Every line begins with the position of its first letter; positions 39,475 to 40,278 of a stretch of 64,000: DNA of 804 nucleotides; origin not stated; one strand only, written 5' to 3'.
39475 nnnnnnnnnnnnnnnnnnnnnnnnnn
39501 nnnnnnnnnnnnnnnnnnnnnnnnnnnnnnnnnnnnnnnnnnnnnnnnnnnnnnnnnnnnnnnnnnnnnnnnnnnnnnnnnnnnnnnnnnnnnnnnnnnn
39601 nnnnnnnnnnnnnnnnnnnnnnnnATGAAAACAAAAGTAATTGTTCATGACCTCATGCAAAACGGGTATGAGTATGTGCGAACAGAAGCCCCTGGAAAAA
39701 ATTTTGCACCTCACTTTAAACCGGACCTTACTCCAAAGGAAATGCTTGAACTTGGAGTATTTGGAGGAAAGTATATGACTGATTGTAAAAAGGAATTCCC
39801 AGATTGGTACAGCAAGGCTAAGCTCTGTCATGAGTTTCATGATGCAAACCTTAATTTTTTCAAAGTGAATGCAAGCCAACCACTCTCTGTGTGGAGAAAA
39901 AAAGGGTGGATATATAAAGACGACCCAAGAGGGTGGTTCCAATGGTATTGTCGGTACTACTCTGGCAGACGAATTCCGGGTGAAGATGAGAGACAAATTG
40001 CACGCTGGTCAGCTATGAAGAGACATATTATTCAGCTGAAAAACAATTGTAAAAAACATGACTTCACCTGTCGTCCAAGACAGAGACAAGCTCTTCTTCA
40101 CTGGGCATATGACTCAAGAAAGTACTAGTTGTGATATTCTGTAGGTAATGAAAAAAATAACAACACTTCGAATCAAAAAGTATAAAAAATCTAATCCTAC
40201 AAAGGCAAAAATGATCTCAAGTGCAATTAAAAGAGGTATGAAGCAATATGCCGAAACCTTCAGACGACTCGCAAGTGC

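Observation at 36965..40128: Tightly coupled ATP-grasp / papain-like peptidase / ATP-grasp / unknown-protein cassette: candidate uncharacterised peptide-ligation system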

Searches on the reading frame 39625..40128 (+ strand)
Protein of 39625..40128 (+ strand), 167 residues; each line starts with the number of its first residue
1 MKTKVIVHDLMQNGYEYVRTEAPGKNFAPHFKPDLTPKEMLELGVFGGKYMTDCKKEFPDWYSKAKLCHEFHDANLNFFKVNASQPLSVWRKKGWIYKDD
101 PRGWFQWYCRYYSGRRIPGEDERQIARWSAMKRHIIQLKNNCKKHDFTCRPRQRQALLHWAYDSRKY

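Call 3: search_protein_families(library=pfam, proteins=[window:39625-40128:+], max_evalue=0.1)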
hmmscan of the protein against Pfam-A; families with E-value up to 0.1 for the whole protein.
window:39625-40128:+ (167 aa): 0 families

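Call 4: search_protein_families(library=ncbifam, proteins=[window:39625-40128:+], max_evalue=0.1)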
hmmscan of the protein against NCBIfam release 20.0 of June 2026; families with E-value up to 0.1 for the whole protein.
window:39625-40128:+ (167 aa): 0 families

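Call 5: search_protein_families(library=phrogs, proteins=[window:39625-40128:+], max_evalue=0.1)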
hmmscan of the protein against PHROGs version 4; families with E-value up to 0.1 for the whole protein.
window:39625-40128:+ (167 aa): 0 families

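Call 6: search_protein_families(library=padloc, proteins=[window:39625-40128:+], max_evalue=0.1)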
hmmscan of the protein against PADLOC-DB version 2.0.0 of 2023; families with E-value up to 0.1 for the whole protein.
window:39625-40128:+ (167 aa): 0 families

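Call 8: find_homologous_proteins(query=window:39625-40128:+)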
Query window:39625-40128:+ (167 aa): 8000 proteins with E <= 0.001 among 8000 candidates; the best 120 are listed.
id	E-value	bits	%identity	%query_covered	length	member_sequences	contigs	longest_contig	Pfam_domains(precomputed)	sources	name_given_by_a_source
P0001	6.1e-117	406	100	100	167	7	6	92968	-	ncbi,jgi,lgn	jgi:hypothetical protein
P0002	6.0e-91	321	82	100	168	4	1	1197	-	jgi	jgi:hypothetical protein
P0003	5.5e-89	315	78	99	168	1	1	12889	-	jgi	-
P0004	4.9e-88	312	77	98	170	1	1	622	-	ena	-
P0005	8.2e-86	304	77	99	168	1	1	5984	-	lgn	-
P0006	4.0e-85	302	77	98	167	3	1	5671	-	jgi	jgi:hypothetical protein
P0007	6.6e-85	301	77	99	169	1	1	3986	-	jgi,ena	-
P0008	9.3e-85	301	76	99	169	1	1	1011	-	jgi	jgi:hypothetical protein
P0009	9.3e-85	301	77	99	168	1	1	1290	-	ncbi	-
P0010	1.3e-84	300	77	99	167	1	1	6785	-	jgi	jgi:hypothetical protein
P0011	1.5e-84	300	77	99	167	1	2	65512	-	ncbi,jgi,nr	ncbi:MAG TPA: hypothetical protein VL576_00110 [Candidatus Paceibacterota bacterium]|jgi:hypothetica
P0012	1.7e-84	300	75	99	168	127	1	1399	-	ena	-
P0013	1.8e-84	300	74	100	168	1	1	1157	-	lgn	-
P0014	2.1e-84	300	75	99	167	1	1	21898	-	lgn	-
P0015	2.4e-84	300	75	98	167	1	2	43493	-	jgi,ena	-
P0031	1.5e-83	297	74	98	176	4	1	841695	-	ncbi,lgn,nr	ncbi:MAG: hypothetical protein QY322_02010 [bacterium]|nr:MAG: hypothetical protein QY322_02010 [bac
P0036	3.2e-83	296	76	99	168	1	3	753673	-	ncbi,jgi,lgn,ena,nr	ncbi:MAG TPA: hypothetical protein P5277_03480 [Candidatus Paceibacterota bacterium]|nr:hypothetical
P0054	6.3e-83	295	75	99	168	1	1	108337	-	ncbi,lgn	ncbi:MAG: hypothetical protein WA152_04325 [Microgenomates group bacterium]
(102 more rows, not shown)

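Call 10: find_encoding_contigs(protein=P0031, flank=6000, max_places=2)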
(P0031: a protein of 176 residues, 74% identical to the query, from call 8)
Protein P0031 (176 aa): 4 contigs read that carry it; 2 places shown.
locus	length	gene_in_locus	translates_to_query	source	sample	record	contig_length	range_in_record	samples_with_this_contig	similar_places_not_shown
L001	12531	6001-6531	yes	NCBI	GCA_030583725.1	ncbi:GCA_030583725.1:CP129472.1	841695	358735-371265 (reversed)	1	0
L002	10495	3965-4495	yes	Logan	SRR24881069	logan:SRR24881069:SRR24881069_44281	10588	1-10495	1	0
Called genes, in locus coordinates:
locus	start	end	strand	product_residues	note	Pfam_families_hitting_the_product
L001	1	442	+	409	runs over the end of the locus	PF02403:Seryl_tRNA_N, PF00587:tRNA-synt_2b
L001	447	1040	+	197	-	PF01564:Spermine_synth (faint), PF13649:Methyltransf_25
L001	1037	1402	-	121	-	-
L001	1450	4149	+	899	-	PF07517:SecA_DEAD, PF01043:SecA_PP_bind, PF21090:P-loop_SecA, PF07516:SecA_SW, PF02810:SEC-C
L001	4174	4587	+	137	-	PF00293:NUDIX, PF14815:NUDIX_4 (weak)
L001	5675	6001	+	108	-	PF00254:FKBP_C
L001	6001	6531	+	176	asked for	-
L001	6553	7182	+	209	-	PF13399:LytR_C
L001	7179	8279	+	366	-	PF01702:TGT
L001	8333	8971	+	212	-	PF13399:LytR_C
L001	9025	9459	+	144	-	-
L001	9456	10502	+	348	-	PF03462:PCRF, PF00472:RF-1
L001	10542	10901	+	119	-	-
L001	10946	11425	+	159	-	-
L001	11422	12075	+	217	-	PF20720:nSTAND3 (weak), PF00005:ABC_tran, PF13401:AAA_22 (weak), PF13304:AAA_21 (faint)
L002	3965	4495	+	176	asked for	-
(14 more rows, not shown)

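Call 11: find_encoding_contigs(protein=P0036, flank=6000, max_places=2)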
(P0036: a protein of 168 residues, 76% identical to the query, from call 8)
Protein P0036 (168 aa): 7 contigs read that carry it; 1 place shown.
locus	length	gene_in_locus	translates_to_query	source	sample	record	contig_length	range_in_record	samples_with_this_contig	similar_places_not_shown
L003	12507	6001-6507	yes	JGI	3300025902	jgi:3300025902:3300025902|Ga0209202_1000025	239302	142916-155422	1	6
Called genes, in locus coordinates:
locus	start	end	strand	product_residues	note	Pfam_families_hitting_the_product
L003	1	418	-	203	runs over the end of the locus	-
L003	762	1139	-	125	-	-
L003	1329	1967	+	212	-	-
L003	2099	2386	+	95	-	-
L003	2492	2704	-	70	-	-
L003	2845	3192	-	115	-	-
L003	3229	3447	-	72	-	-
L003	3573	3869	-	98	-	PF13828:DUF4190 (weak)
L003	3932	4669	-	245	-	PF00702:Hydrolase, PF12710:HAD (weak), PF13419:HAD_2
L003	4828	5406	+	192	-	PF00210:Ferritin, PF02915:Rubrerythrin, PF23458:DUF7130 (weak), PF21349:RUBY_RBDX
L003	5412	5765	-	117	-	PF02675:AdoMet_dc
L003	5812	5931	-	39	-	PF06397:Desulfoferrod_N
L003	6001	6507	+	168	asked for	-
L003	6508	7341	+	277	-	PF13495:Phage_int_SAM_4, PF00589:Phage_integrase, PF22823:MrpR_C_cat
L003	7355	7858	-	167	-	PF00565:SNase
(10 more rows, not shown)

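Call 12: find_encoding_contigs(protein=P0054, flank=6000, max_places=2)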
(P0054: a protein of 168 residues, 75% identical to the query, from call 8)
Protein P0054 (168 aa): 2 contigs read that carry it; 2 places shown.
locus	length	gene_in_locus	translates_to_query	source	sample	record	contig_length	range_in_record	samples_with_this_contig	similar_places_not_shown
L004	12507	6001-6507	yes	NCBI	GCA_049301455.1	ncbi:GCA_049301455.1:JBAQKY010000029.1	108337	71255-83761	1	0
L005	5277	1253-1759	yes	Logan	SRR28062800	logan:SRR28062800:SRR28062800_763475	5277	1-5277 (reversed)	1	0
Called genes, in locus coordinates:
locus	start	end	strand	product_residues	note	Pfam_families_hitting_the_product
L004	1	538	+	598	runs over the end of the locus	PF13304:AAA_21 (faint), PF00005:ABC_tran, PF02463:SMC_N (faint)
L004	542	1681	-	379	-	PF05496:RuvB_N, PF00158:Sigma54_activat (faint), PF00004:AAA, PF07728:AAA_5 (faint), PF13173:AAA_14 (weak), PF20720:nSTAND3, PF16193:AAA_assoc_2, PF12002:MgsA_C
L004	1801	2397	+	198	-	PF01564:Spermine_synth (weak), PF13649:Methyltransf_25 (weak)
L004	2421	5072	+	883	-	PF07517:SecA_DEAD, PF01043:SecA_PP_bind, PF21090:P-loop_SecA, PF07516:SecA_SW, PF02810:SEC-C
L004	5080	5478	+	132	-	PF05014:Nuc_deoxyrib_tr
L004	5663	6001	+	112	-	PF00254:FKBP_C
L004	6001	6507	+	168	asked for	-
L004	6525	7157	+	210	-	PF13399:LytR_C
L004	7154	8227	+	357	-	PF01702:TGT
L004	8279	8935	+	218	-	PF13399:LytR_C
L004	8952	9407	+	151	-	-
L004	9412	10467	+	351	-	PF03462:PCRF, PF00472:RF-1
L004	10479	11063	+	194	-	-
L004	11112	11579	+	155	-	-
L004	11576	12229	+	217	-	PF02463:SMC_N (weak), PF20720:nSTAND3 (weak), PF00005:ABC_tran, PF13304:AAA_21 (faint)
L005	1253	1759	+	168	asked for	-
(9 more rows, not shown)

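Call 14: predict_structure(protein=window:39625-40128:+)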
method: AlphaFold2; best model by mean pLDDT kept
length: 167 residues; sequences in the alignment: 1
mean_pLDDT: 40.9   pTM: 0.33
mean pLDDT of the five models: 40.9, 40.3, 40.0, 37.2, 35.6
residues with pLDDT >= 90: 0; 70-90: 0; 50-70: 31; < 50: 136
segments of 3 or more residues with pLDDT < 50: 1-103, 137-139, 141-167
pLDDT, mean of each block of 10 residues (from residue 1): 28 33 31 37 37 43 39 41 37 38 51 55 58 52 43 37 32
secondary structure, 60 per line:
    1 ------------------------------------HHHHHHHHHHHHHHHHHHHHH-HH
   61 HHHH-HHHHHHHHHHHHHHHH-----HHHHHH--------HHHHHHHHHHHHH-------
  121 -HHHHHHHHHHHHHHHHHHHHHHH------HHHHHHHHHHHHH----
elements in order: H37-57 H59-64 H66-81 H87-92 H101-113 H122-144 H151-163

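Call 18: find_encoding_contigs(protein=P0001, flank=10000, max_places=3)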
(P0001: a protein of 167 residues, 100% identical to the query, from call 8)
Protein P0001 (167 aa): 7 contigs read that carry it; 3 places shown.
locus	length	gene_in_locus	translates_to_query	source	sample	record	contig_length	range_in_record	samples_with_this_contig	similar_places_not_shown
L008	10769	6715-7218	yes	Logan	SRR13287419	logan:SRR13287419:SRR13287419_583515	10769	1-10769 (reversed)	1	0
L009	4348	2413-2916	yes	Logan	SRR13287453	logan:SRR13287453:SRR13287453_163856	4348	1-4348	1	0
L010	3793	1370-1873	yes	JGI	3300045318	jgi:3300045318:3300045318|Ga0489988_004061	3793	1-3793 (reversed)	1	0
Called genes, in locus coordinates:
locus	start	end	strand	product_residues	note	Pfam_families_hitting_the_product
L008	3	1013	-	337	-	?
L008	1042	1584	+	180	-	PF13177:DNA_pol3_delta2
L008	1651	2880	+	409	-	PF00152:tRNA-synt_2 (faint), PF13393:tRNA-synt_His, PF00587:tRNA-synt_2b (weak), PF03129:HGTP_anticodon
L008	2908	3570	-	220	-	-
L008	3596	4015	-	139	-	PF00892:EamA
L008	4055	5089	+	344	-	PF07478:Dala_Dala_lig_C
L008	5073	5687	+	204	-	PF13529:Peptidase_C39_2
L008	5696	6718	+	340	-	PF08443:RimK (faint), PF02655:ATP-grasp_3, PF02786:CPSase_L_D2 (faint), PF07478:Dala_Dala_lig_C, PF13535:ATP-grasp_4 (weak)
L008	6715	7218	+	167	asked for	-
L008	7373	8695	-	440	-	PF05970:PIF1, PF13245:AAA_19, PF13401:AAA_22, PF13604:AAA_30, PF21530:Pif1_2B_dom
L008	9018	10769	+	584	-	?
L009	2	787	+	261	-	?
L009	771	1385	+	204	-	PF13529:Peptidase_C39_2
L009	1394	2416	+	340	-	PF08443:RimK (faint), PF02655:ATP-grasp_3, PF02786:CPSase_L_D2 (faint), PF07478:Dala_Dala_lig_C, PF13535:ATP-grasp_4 (weak)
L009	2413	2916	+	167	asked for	-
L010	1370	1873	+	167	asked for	-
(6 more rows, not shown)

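Call 38: search_solved_structures(query=A2, max_evalue=10, show_alignments=2)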
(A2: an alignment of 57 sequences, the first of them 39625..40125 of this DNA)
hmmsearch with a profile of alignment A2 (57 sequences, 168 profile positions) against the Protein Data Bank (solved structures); distinct sequences matched with E-value up to 10: 0.

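Call 42: predict_structure(alignment_id=A2)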
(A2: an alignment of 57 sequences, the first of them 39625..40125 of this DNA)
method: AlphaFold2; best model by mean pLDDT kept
length: 167 residues; sequences in the alignment: 57
mean_pLDDT: 86.8   pTM: 0.82
mean pLDDT of the five models: 86.8, 85.6, 84.4, 83.9, 78.8
residues with pLDDT >= 90: 86; 70-90: 66; 50-70: 15; < 50: 0
segments of 3 or more residues with pLDDT < 50: none
pLDDT, mean of each block of 10 residues (from residue 1): 80 83 93 95 83 72 86 91 81 72 82 90 93 95 93 95 94
secondary structure, 60 per line:
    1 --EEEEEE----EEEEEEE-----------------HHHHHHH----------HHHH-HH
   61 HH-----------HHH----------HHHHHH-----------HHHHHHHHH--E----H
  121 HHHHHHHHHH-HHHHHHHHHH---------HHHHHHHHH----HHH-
elements in order: E3-8 E13-19 H37-43 H54-57 H59-62 H87-92 H104-112 H120-130 H132-141 H151-159

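Call 46: search_protein_representatives(protein=window:39625-40125:+)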
Query: 167 residues. Proteins with E-value up to 0.001 (for the whole library): 2219; up to 1e-10: 1218; up to 1e-30: 156. The best 150 are listed.
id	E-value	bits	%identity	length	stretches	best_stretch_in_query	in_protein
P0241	1.0e-70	253.5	63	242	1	2-166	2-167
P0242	4.1e-70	251.4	65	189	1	4-166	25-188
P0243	4.1e-66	238.4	66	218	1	5-159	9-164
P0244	1.2e-65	236.9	63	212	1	5-165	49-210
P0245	4.2e-65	235.1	64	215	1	4-166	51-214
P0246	1.3e-63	230.2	66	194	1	20-167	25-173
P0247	2.2e-60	219.7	72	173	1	40-166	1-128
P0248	1.8e-59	216.8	71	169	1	35-166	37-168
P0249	4.9e-57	208.8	70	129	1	40-166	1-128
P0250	4.4e-56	205.7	73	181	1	24-142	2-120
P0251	1.2e-54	201.1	66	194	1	5-138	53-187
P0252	1.5e-54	200.7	58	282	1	5-166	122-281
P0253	7.2e-54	198.5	62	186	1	5-137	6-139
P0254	1.0e-53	198.0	70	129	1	40-165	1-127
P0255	1.3e-53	197.7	57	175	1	2-167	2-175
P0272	3.0e-47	176.9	60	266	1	4-163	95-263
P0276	1.6e-46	174.6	54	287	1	5-163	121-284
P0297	1.7e-41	158.2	50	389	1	6-163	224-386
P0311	2.5e-39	151.1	59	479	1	26-139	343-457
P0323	6.6e-38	146.5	55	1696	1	20-166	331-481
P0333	3.9e-36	140.7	51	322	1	6-163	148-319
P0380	1.6e-31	125.7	67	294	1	42-126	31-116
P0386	4.1e-31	124.3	62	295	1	80-166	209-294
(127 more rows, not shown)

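Call 47: search_protein_families(library=pfam, proteins=[P0323, P0311, P0297, P0333, P0276, P0252, P0272, P0386, P0380, P0241], max_evalue=0.01)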
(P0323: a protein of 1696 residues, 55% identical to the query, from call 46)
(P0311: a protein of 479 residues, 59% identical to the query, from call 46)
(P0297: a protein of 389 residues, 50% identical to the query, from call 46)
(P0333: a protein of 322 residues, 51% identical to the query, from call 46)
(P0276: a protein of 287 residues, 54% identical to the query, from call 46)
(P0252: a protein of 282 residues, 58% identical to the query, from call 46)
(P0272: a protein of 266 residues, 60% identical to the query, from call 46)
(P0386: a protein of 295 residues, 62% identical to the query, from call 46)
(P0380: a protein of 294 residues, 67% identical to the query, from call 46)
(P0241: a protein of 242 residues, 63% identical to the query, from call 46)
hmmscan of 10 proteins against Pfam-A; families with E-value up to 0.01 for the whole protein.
P0323 (1696 aa): 34 families (the best 25 are shown)
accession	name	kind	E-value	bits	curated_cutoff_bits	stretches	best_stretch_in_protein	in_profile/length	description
PF20720.3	nSTAND3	-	3.5e-10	40.2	27.2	1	522-559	13-53/155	Novel STAND NTPase 3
PF13671.12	AAA_33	-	1.2e-08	35.8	27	1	530-562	3-35/143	AAA domain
PF13238.12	AAA_18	-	2e-08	35.2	29.4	0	530-603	2-80/128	AAA domain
PF24883.2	NPHP3_N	-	5.7e-08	33.6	24.8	1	518-553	12-49/164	Nephrocystin 3, N-terminal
PF13207.12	AAA_17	-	1e-07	32.7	27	1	533-580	2-50/136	AAA domain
PF13401.12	AAA_22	-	2.1e-07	31.8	27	0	525-553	4-32/130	AAA domain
PF00005.33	ABC_tran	-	2.5e-07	31.8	25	0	708-746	9-48/137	ABC transporter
PF01583.26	APS_kinase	-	2.6e-07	31.2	21.1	0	711-739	3-31/152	Adenylylsulphate kinase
PF01637.24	ATPase_2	-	1.5e-06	28.6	33.2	1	517-614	10-84/225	ATPase domain predominantly from Archaea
PF13521.12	AAA_28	-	2.2e-06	28.5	27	0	531-588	4-59/164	AAA domain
PF13191.12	AAA_16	-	4e-06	27.9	32.6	0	527-553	25-51/167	AAA ATPase domain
PF00437.27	T2SSE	-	5e-06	25.9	24.9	0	499-586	115-205/370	Type II/IV secretion system protein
PF01202.28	SKI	-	1.2e-05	25.9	22.1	1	536-640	2-107/159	Shikimate kinase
PF00931.28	NB-ARC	-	2.2e-05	24.3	23.5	0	525-551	17-43/248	NB-ARC domain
PF25201.1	nSTAND6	-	2.5e-05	24.8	27.7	0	523-553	15-45/148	Novel STAND NTPase 6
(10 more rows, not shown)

P0311 (479 aa): 0 families

P0297 (389 aa): 0 families

P0333 (322 aa): 1 family
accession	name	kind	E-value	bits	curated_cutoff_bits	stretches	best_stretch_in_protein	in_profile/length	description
PF19197.5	DUF5872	-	7e-17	62.5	27.5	1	8-123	1-113/116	Family of unknown function (DUF5872)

P0276 (287 aa): 0 families

P0252 (282 aa): 1 family
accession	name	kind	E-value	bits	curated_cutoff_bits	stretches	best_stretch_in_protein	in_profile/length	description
PF07804.18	HipA_C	-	0.0084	16.2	30.5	0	9-73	151-210/213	HipA-like C-terminal domain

P0272 (266 aa): 0 families

P0386 (295 aa): 1 family
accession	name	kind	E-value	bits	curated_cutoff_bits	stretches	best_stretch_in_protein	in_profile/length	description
PF04463.17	2-thiour_desulf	-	1.7e-39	135.5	34.7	1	9-149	2-141/141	2-thiouracil desulfurase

P0380 (294 aa): 0 families

P0241 (242 aa): 0 families

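Call 48: fold_search(model_id=the predicted structure, library=pdb)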
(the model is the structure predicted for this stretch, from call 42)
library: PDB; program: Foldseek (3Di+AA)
matches with E <= 10: 5; with E <= 0.001: 0
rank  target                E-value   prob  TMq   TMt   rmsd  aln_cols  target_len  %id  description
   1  6koz_B                1.4e+00  0.03  0.14  0.08  12.9       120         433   17  Crystal structure of two domain M1 zinc metallopeptidase E323 mutant bound to L-Leucine amino acid (released 2020-01-22)
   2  6koy_A                1.6e+00  0.02  0.13  0.07  13.2       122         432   16  Crystal structure of two domain M1 Zinc metallopeptidase E323A mutant bound to L-tryptophan amino acid (released 2020-01-22)
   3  6kv3_B                6.4e+00  0.02  0.13  0.10  11.6        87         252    9  Crystal Structure of NAD+ Synthetase from Staphylococcus aureus (released 2020-09-09)
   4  1dqe_A                7.7e+00  0.02  0.19  0.21  13.3       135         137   15  BOMBYX MORI PHEROMONE BINDING PROTEIN (released 2001-01-10)
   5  4zrp_B                9.1e+00  0.01  0.17  0.09  11.8       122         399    6  TC:CD320 (released 2016-07-20)

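Call 53: fold_search(model_id=the predicted structure, library=viral)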
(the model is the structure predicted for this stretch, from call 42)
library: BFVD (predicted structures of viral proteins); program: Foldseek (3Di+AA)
matches with E <= 10: 10; with E <= 0.001: 1
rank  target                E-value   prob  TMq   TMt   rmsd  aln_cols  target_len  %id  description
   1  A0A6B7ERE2            5.6e-07  1.00  0.68  0.50   3.2       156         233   31  (no name in the UniProt tables at hand)
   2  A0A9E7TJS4            4.5e+00  0.01  0.13  0.09  15.9       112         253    9  Replication factor [Largemouth bass virus]
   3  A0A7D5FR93            4.5e+00  0.01  0.14  0.07  14.0        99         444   15  Tape measure protein [Gordonia phage Magel]
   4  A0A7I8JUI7            5.3e+00  0.06  0.18  0.19   4.8        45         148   22  (no name in the UniProt tables at hand)
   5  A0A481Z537            6.7e+00  0.00  0.11  0.06  20.0       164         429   15  Late transcription factor 3-like protein [Pithovirus LCPAC104]
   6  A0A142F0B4            7.1e+00  0.01  0.19  0.13  16.8       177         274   16  Uncharacterized protein [Pseudomonas phage phiNFS]
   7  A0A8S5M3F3            7.6e+00  0.04  0.18  0.22   5.0        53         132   17  Uncharacterized protein [Siphoviridae sp. ctz7e2]
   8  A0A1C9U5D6            9.0e+00  0.01  0.22  0.04  18.3       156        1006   16  RNA-directed RNA polymerase [Anopheles totivirus]
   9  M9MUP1                9.5e+00  0.02  0.16  0.19   5.1        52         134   17  (no name in the UniProt tables at hand)
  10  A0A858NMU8            9.5e+00  0.01  0.16  0.10  15.2       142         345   10  (no name in the UniProt tables at hand)
